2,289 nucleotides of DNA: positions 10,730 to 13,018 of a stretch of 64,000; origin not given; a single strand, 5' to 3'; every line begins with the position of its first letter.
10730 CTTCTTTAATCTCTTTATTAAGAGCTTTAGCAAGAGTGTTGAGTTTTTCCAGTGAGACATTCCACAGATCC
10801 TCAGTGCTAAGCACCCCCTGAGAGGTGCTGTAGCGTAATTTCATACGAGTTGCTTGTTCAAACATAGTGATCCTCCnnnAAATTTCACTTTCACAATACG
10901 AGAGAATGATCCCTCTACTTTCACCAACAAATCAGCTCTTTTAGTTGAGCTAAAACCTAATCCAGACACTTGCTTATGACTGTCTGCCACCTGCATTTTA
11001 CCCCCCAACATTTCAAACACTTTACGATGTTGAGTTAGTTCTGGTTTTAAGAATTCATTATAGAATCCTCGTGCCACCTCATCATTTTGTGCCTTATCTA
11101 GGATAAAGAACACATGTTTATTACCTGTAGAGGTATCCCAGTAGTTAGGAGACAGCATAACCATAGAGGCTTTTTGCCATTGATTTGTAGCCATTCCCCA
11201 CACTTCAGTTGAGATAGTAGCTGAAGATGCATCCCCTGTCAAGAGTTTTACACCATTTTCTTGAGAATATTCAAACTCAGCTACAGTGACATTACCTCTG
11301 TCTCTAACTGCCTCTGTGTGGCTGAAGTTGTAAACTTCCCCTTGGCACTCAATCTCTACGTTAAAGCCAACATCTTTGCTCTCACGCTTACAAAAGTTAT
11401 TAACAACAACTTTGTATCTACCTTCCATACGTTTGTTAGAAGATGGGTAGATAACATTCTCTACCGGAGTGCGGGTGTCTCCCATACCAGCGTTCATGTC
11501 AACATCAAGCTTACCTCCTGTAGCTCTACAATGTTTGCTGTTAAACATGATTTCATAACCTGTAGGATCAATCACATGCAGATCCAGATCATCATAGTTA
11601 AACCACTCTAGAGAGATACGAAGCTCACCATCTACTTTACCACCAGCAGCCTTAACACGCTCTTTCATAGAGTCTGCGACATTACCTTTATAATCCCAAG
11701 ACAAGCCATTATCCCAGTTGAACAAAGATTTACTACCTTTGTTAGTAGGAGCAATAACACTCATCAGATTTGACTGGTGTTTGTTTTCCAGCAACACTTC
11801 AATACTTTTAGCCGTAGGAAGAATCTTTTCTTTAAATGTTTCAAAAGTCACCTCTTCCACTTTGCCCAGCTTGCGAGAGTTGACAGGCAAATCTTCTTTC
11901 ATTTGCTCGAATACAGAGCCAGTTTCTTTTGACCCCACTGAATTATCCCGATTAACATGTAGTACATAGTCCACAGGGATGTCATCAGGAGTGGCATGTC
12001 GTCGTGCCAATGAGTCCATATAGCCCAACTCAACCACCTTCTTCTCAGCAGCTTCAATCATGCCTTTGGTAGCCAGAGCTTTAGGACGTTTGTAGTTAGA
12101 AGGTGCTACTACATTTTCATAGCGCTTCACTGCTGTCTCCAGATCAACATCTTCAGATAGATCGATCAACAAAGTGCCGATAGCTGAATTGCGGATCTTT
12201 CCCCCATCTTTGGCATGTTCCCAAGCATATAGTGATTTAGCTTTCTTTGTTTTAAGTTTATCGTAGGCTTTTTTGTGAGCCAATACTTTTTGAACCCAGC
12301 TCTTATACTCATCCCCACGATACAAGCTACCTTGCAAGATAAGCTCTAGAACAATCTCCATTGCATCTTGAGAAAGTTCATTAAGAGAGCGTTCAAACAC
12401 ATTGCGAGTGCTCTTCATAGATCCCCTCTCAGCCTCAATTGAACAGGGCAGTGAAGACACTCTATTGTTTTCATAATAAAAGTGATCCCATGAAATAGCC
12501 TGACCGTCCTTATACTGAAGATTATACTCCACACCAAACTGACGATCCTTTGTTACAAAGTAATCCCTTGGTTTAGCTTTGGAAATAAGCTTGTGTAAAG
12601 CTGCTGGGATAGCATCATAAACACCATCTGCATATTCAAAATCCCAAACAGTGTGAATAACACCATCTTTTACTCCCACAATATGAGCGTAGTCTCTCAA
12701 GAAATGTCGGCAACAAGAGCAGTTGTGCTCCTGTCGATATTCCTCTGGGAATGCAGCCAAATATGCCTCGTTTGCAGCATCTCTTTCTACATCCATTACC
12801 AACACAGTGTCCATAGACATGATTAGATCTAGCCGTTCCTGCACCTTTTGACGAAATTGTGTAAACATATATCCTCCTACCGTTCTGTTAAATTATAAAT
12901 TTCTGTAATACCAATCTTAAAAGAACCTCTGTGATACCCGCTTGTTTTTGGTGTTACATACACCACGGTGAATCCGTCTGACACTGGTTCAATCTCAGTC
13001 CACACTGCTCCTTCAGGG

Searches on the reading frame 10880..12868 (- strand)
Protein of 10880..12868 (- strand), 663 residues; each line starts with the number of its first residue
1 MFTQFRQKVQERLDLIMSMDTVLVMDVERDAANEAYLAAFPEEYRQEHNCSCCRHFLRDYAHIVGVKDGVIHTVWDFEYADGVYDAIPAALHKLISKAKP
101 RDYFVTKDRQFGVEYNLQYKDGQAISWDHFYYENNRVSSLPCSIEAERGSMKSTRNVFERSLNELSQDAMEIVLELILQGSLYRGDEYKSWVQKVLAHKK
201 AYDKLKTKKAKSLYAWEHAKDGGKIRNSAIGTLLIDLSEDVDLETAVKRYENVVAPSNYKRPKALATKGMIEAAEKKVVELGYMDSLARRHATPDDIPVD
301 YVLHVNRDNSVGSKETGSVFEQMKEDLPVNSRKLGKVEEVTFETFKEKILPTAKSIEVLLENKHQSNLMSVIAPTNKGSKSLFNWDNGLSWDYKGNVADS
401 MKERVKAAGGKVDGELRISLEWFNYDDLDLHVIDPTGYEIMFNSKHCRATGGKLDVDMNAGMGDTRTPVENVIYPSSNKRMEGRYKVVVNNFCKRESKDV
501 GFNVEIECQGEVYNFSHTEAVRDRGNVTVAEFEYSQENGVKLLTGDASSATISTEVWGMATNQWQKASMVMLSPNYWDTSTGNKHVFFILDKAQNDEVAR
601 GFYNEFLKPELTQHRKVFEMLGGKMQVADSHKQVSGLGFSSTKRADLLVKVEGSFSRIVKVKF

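Call 93: search_protein_families(library=phrogs, proteins=[window:10880-12868:-], max_evalue=0.00001)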
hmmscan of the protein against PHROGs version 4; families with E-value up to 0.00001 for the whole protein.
window:10880-12868:- (663 aa): 5 families
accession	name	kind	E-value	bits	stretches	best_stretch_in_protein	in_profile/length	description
phrog_1735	-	unknown function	1.6e-237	791.7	1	2-663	4-673/673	-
phrog_23228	-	unknown function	5.5e-146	488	1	196-663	5-472/472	-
phrog_25920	-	unknown function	6.3e-12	47.1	1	8-133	10-141/173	-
phrog_21434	-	unknown function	3.7e-10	41.1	1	2-78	4-86/93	-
phrog_38165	-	unknown function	4.8e-08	33.6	1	225-252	25-52/57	-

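Call 104: find_encoding_contigs(protein=window:10880-12868:-, flank=10000, max_places=1)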
Protein window:10880-12868:- (663 aa): 4 contigs read that carry it; 1 place shown.
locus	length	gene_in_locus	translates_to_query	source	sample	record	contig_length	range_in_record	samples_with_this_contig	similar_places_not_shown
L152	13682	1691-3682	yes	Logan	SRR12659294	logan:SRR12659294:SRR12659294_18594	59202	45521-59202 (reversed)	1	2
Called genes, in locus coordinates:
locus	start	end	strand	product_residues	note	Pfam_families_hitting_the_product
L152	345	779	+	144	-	PF03013:Pyr_excise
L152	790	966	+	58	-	-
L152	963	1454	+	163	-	-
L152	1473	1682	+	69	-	-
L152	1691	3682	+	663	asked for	PF26675:DUF8224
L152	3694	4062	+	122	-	-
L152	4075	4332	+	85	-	-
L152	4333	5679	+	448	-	PF01145:Band_7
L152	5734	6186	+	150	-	PF07486:Hydrolase_2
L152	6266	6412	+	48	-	-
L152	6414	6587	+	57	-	-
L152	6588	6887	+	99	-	-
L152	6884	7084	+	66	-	-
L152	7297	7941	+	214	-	-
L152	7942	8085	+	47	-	-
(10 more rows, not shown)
